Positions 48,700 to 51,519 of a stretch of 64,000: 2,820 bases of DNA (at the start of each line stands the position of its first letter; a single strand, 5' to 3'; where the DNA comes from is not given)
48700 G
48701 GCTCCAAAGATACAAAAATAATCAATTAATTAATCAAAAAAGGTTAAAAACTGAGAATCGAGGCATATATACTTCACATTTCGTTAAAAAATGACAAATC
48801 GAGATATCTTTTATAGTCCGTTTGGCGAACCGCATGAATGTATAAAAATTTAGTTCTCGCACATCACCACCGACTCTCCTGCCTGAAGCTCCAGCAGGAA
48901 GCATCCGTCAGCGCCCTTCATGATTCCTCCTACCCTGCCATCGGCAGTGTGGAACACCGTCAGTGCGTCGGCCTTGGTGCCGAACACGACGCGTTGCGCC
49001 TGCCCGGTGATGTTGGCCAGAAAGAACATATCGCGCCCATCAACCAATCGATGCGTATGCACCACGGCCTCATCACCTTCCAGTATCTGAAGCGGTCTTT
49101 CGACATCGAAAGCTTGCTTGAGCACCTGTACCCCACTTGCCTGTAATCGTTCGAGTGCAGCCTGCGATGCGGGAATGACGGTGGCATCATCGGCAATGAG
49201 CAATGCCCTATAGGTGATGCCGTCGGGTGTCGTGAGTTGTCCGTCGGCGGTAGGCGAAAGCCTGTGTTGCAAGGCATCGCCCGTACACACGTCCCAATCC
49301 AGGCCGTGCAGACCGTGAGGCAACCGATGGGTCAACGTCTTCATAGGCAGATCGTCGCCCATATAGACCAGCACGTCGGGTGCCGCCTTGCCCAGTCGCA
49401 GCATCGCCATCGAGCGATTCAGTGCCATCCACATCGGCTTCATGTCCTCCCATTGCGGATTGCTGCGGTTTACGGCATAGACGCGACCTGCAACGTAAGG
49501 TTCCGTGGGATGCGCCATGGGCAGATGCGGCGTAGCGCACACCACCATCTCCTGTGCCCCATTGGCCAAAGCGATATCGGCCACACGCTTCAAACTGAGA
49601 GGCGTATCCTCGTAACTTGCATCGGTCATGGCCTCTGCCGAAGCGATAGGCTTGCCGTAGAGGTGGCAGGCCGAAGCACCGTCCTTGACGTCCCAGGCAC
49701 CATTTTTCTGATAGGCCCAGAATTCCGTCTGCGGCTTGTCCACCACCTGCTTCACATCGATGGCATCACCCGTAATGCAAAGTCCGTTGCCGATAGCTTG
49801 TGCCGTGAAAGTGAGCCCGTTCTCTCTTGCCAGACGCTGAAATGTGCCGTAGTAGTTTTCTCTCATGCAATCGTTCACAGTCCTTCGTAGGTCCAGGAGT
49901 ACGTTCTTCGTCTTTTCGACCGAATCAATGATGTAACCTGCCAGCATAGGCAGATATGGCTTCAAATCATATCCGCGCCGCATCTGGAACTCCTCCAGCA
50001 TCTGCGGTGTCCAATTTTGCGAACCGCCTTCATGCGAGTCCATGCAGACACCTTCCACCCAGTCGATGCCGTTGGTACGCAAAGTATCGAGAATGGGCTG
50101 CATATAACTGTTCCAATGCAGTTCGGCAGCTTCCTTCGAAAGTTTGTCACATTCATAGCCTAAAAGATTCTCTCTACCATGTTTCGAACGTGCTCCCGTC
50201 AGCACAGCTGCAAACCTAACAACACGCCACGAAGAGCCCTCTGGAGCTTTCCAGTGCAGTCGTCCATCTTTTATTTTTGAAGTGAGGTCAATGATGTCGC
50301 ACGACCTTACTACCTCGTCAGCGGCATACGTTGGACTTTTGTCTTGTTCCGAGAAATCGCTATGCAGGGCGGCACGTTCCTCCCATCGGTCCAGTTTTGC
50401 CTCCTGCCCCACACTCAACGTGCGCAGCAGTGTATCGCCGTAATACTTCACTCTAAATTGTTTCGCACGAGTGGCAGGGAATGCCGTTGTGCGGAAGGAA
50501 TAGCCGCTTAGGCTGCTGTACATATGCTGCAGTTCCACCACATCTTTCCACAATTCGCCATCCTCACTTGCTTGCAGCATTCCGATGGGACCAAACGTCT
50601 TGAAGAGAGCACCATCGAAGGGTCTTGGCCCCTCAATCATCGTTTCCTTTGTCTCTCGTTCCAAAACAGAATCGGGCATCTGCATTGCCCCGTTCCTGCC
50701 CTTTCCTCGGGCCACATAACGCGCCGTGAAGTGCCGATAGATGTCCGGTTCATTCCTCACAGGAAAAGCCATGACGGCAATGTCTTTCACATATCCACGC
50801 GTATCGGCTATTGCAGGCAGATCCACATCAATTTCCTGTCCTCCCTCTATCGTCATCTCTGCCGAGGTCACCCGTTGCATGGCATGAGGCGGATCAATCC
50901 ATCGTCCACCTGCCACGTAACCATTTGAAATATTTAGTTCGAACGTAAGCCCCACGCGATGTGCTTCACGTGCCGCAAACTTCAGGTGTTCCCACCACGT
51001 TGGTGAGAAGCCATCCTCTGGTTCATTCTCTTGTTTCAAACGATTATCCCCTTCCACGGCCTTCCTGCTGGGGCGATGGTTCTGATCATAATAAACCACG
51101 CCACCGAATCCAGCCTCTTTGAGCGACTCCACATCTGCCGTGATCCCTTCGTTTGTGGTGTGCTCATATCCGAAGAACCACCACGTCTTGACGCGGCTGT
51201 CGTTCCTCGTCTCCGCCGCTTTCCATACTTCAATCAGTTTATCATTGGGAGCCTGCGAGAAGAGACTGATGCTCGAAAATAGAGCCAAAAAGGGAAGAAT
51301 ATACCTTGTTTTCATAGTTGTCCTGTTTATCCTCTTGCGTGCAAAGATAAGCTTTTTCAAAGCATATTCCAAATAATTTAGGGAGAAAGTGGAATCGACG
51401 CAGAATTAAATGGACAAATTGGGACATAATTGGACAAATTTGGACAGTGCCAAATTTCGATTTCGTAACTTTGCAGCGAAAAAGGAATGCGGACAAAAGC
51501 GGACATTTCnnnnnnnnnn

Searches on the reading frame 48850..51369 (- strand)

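Call 48: search_protein_families(library=pfam, proteins=[window:48850-51369:-], max_evalue=0.00001)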
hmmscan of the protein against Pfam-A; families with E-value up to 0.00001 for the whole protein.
window:48850-51369:- (839 aa): 1 family
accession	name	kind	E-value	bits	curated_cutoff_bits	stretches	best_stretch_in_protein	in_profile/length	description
PF17132.9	Glyco_hydro_106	-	4.3e-119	399.6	29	1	56-752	5-625/743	alpha-L-rhamnosidase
